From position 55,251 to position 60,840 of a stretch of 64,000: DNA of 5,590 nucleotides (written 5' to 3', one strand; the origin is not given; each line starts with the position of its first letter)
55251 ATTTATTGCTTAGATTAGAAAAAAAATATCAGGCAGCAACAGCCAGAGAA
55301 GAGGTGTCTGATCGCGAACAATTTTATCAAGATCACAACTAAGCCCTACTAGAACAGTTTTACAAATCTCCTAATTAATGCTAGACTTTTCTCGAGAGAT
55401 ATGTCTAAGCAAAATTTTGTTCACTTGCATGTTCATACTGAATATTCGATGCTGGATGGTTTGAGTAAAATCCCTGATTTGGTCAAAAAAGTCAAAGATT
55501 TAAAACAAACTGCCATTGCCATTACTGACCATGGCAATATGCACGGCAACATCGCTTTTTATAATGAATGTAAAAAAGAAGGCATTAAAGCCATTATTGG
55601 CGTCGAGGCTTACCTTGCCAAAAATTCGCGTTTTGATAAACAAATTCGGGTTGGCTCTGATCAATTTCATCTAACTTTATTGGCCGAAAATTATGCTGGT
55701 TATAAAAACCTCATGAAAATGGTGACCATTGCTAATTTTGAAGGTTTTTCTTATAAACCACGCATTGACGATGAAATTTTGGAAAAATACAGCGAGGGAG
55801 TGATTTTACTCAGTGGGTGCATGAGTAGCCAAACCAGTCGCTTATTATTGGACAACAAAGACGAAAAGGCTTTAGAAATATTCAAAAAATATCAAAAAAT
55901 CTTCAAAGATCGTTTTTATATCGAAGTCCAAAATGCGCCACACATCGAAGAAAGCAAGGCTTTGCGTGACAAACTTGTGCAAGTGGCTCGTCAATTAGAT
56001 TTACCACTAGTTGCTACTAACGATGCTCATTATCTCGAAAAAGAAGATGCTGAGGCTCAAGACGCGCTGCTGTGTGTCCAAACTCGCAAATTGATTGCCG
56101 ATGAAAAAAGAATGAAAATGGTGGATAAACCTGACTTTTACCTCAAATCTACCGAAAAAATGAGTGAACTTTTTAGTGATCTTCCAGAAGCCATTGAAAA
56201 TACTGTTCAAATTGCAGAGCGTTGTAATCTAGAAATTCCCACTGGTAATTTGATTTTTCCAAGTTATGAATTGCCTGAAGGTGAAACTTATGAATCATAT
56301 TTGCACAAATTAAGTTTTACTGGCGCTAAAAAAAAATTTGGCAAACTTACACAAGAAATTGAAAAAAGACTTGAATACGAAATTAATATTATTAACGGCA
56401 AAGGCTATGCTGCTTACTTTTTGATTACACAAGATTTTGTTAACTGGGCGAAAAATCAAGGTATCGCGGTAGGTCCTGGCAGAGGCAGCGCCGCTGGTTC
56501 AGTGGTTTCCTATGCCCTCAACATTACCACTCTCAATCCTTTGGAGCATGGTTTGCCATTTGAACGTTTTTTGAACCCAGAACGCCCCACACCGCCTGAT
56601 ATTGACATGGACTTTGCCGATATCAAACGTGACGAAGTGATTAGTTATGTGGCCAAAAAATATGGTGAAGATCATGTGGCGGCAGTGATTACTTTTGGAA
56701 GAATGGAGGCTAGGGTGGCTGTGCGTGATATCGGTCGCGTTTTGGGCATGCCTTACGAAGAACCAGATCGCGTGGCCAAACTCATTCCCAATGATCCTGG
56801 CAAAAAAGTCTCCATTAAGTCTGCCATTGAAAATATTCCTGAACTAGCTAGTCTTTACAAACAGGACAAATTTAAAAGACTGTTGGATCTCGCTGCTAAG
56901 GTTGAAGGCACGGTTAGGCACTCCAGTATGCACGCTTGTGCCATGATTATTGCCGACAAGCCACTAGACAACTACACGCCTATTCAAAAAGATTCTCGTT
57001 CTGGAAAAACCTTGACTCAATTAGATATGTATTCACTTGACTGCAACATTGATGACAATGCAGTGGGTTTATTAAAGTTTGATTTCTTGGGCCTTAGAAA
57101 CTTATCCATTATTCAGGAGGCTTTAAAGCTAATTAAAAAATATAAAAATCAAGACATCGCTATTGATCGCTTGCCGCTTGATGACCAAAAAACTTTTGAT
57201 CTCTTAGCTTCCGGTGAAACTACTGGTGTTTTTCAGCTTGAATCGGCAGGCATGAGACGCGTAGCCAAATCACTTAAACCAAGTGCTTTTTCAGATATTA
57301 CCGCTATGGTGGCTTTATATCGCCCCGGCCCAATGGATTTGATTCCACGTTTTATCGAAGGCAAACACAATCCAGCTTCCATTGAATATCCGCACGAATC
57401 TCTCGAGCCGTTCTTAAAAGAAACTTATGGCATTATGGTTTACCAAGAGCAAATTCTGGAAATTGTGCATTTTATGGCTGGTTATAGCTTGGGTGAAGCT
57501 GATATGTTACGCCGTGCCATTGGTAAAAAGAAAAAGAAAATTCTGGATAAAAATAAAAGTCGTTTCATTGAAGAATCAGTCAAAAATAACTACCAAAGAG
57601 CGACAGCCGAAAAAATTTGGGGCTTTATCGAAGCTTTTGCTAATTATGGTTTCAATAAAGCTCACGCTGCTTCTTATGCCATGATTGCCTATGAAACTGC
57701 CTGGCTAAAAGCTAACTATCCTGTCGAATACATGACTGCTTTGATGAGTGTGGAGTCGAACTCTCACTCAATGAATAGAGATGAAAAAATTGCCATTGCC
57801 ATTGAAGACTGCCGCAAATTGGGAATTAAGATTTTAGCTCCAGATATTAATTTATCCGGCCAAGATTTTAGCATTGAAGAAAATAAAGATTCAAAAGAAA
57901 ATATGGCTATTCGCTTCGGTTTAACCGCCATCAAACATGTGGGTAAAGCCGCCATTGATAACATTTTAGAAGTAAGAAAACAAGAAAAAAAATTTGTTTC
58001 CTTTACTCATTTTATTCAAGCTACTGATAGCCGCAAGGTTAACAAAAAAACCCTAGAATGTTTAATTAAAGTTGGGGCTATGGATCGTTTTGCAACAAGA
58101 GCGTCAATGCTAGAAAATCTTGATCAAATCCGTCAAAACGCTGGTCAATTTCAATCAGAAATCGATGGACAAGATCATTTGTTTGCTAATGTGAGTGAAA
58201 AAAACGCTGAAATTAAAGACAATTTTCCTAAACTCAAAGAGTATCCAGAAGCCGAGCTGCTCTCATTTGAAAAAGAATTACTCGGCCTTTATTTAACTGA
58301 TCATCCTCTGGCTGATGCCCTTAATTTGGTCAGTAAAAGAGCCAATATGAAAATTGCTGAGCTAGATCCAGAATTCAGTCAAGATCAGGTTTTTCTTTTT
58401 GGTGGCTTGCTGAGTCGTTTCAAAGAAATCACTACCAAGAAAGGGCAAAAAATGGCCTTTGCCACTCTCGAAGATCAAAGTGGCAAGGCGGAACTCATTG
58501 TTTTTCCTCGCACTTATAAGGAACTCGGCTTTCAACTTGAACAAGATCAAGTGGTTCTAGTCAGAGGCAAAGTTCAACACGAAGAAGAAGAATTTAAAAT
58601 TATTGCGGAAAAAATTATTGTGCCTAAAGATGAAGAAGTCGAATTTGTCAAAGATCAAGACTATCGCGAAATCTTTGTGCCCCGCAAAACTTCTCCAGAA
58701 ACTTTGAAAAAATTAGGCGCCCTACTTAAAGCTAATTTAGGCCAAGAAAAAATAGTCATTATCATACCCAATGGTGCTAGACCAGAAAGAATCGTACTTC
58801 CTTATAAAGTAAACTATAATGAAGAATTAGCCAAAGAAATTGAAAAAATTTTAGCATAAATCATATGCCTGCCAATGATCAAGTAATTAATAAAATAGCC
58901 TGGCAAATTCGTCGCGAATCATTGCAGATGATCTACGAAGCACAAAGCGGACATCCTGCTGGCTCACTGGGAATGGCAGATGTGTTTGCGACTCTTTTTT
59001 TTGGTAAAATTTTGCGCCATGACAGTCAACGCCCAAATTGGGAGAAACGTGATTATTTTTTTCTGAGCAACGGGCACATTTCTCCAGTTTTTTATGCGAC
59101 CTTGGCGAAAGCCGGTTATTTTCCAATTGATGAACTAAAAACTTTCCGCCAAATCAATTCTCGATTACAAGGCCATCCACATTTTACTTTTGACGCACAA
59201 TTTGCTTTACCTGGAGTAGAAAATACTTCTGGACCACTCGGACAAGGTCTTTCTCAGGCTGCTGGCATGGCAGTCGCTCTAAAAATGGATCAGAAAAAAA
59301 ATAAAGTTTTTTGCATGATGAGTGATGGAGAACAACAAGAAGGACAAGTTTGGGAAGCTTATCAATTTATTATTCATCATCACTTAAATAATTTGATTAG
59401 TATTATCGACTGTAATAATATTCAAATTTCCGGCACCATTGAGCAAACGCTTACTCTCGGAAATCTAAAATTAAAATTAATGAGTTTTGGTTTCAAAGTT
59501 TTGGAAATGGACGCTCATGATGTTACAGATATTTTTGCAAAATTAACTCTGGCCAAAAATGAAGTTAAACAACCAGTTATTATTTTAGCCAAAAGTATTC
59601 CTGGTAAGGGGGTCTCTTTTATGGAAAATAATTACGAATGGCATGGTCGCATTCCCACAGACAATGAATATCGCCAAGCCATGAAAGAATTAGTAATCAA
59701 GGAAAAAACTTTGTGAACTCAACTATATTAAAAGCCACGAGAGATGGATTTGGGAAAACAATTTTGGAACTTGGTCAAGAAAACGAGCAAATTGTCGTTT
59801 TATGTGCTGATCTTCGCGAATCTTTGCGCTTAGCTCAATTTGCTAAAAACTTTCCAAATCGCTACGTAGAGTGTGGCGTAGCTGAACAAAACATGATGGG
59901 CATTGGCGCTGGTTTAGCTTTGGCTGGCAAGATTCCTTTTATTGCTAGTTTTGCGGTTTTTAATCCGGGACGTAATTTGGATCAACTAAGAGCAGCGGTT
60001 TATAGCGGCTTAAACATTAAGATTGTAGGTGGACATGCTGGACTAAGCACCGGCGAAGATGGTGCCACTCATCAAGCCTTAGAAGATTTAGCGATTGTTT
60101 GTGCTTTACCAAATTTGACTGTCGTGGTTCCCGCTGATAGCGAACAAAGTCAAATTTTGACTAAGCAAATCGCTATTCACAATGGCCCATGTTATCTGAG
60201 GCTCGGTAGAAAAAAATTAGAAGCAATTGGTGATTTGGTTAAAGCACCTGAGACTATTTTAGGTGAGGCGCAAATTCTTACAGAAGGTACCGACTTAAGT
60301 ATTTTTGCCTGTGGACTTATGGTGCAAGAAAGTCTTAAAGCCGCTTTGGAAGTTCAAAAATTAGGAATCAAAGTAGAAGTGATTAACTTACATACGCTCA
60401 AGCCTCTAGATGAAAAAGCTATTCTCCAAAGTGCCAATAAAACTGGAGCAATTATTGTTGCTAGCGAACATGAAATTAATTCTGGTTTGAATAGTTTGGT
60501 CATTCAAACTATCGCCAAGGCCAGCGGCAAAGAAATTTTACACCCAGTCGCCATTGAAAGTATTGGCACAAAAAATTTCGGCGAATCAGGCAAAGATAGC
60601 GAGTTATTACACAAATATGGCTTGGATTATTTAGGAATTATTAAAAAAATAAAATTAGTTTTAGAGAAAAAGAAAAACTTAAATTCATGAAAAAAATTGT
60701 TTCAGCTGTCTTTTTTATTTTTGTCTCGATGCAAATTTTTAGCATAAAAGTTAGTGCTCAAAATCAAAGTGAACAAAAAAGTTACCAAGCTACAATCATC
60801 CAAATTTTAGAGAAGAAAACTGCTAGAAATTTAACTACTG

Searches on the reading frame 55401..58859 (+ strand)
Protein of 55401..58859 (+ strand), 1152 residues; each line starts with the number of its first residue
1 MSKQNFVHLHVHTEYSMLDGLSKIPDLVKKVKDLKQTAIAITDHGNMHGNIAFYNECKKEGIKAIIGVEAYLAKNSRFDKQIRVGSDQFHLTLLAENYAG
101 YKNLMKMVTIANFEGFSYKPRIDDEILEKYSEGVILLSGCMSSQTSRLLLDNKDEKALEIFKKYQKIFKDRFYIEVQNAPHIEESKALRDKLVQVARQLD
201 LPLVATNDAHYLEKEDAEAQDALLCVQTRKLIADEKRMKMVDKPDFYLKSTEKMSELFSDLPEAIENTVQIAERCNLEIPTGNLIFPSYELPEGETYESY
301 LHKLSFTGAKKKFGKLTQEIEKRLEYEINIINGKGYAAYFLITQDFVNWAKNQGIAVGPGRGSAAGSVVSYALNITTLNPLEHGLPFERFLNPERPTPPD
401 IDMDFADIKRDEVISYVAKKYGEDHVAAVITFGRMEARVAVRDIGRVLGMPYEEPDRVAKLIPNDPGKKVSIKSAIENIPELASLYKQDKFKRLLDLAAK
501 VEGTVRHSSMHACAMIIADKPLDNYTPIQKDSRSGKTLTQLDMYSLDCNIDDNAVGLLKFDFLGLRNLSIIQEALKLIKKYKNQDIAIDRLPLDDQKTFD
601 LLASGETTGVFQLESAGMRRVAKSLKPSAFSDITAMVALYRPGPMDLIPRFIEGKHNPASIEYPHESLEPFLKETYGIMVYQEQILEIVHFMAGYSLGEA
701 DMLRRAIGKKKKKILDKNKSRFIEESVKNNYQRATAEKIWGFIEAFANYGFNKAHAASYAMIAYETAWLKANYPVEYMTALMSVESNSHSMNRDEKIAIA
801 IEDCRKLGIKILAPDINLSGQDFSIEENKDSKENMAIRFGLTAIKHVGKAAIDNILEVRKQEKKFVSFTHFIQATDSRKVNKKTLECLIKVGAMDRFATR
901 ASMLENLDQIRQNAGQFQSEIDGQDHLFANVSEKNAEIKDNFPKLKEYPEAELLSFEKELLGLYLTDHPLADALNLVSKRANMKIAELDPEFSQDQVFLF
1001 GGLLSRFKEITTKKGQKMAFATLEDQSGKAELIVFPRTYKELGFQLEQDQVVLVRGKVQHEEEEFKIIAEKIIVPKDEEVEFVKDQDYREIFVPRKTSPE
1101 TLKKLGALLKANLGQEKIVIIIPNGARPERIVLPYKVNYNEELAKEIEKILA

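Call 34: search_protein_families(library=pfam, proteins=[window:55401-58859:+])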
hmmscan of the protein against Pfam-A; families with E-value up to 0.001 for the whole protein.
window:55401-58859:+ (1152 aa): 6 families
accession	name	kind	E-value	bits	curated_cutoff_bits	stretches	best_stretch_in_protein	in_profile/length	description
PF07733.18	DNA_pol3_alpha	-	1.1e-93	314.1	23.9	1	300-564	2-260/260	Bacterial DNA polymerase III alpha NTPase domain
PF17657.6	DNA_pol3_finger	-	1.7e-63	213.3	22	1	567-730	1-166/166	Bacterial DNA polymerase III alpha subunit finger domain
PF02811.25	PHP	-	2.7e-54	184.4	26.4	1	8-178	1-163/164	PHP domain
PF14579.12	HHH_6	-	4.5e-27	94.5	25.6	1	808-901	1-88/90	Helix-hairpin-helix motif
PF01336.31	tRNA_anti-codon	-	4.2e-12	46.3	27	1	1006-1074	9-74/75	OB-fold nucleic acid binding domain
PF13742.12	tRNA_anti_2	-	6.2e-05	23.6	27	1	1002-1062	26-82/95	OB-fold nucleic acid binding domain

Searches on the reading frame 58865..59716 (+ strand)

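Call 34: search_protein_families(library=pfam, proteins=[window:58865-59716:+])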
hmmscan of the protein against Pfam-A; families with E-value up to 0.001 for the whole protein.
window:58865-59716:+ (283 aa): 4 families
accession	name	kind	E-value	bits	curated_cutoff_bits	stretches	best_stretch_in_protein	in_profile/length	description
PF00456.26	Transketolase_N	-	3.9e-52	177.7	22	1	10-276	4-275/334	Transketolase, thiamine diphosphate binding domain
PF13292.11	DXP_synthase_N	-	1.7e-08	34.5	21.2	1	127-192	115-179/274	1-deoxy-D-xylulose-5-phosphate synthase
PF00676.26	E1_dh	-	6.1e-08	32.4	22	1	119-225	97-202/300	Dehydrogenase E1 component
PF09364.15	XFP_N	-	1.4e-05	24.5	23.7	1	115-225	132-242/364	XFP N-terminal domain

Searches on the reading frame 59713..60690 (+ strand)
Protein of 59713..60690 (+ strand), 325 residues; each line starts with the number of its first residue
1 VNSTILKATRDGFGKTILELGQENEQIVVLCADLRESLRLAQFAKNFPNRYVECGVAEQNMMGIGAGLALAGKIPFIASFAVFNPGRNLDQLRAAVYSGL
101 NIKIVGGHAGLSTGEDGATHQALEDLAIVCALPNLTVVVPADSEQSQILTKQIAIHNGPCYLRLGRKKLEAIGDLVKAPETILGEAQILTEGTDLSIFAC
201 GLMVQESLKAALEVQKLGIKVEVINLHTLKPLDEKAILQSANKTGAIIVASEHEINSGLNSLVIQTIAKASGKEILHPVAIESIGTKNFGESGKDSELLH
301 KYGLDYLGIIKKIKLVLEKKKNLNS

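Call 56: search_protein_families(library=pfam, proteins=[window:59713-60690:+], max_evalue=0.1)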
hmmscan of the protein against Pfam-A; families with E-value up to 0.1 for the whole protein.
window:59713-60690:+ (325 aa): 4 families
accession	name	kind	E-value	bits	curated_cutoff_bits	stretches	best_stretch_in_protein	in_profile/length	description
PF02779.29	Transket_pyr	-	6.2e-38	130.6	27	1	8-169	4-172/174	Transketolase, pyrimidine binding domain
PF02780.25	Transketolase_C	-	2.3e-25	89.4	25.9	1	184-305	1-120/124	Transketolase, C-terminal domain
PF22613.1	Transketolase_C_1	-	1.6e-06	28.7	27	1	191-305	10-113/113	Transketolase-like TK C-terminal domain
PF17147.9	PFOR_II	-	0.086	13.6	27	0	195-274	3-81/102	Pyruvate:ferredoxin oxidoreductase core domain II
